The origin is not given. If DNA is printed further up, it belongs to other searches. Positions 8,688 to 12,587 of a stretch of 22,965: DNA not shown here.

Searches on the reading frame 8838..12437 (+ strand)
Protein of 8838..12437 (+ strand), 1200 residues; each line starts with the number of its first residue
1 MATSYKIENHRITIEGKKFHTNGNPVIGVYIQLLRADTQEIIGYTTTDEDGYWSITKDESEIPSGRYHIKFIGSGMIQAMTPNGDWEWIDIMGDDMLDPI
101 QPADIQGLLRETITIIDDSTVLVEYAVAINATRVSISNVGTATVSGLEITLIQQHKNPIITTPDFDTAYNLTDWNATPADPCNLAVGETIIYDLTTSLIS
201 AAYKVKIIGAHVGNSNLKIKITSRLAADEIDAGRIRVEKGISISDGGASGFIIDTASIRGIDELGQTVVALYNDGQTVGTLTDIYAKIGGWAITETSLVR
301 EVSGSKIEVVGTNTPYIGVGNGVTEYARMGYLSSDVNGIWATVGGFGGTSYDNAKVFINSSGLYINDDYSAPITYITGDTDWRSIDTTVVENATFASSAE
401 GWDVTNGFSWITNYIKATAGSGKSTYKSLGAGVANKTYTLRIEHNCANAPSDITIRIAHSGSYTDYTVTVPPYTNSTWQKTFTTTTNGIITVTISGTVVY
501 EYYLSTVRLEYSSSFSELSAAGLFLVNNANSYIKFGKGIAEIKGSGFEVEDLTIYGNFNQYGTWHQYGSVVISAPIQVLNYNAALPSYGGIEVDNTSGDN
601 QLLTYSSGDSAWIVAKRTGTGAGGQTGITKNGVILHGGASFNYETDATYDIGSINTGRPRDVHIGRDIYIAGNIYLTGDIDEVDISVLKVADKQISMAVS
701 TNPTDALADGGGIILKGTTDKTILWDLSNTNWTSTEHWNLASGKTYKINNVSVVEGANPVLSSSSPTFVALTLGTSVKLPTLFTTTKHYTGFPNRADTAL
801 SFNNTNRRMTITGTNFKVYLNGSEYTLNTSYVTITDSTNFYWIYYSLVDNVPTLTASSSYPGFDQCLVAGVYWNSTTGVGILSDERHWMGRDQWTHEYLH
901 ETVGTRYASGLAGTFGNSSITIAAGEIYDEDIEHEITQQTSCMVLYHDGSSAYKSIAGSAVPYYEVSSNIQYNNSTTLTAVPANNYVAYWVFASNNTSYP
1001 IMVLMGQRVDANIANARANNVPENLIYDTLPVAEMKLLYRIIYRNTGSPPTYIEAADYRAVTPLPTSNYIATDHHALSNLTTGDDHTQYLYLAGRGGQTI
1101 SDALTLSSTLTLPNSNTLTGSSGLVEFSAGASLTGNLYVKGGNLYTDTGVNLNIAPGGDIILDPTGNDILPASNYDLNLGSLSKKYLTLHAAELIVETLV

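Call 23: search_protein_families(library=pfam, proteins=[window:8838-12437:+], max_evalue=0.01)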
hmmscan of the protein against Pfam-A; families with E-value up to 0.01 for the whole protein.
window:8838-12437:+ (1200 aa): 1 family
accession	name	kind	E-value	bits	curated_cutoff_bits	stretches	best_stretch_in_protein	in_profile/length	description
PF13620.12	CarboxypepD_reg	-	0.00025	21.8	32.3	1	14-76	2-59/82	Carboxypeptidase regulatory-like domain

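Call 24: search_protein_families(library=phrogs, proteins=[window:8838-12437:+], max_evalue=0.01)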
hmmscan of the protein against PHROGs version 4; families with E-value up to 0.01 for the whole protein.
window:8838-12437:+ (1200 aa): 2 families
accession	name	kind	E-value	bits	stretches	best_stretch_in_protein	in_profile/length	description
phrog_30158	-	unknown function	7.6e-18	65.3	1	659-767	347-458/779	-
phrog_6002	-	head and packaging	2.5e-14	52.8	1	701-814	963-1079/1183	virion structural protein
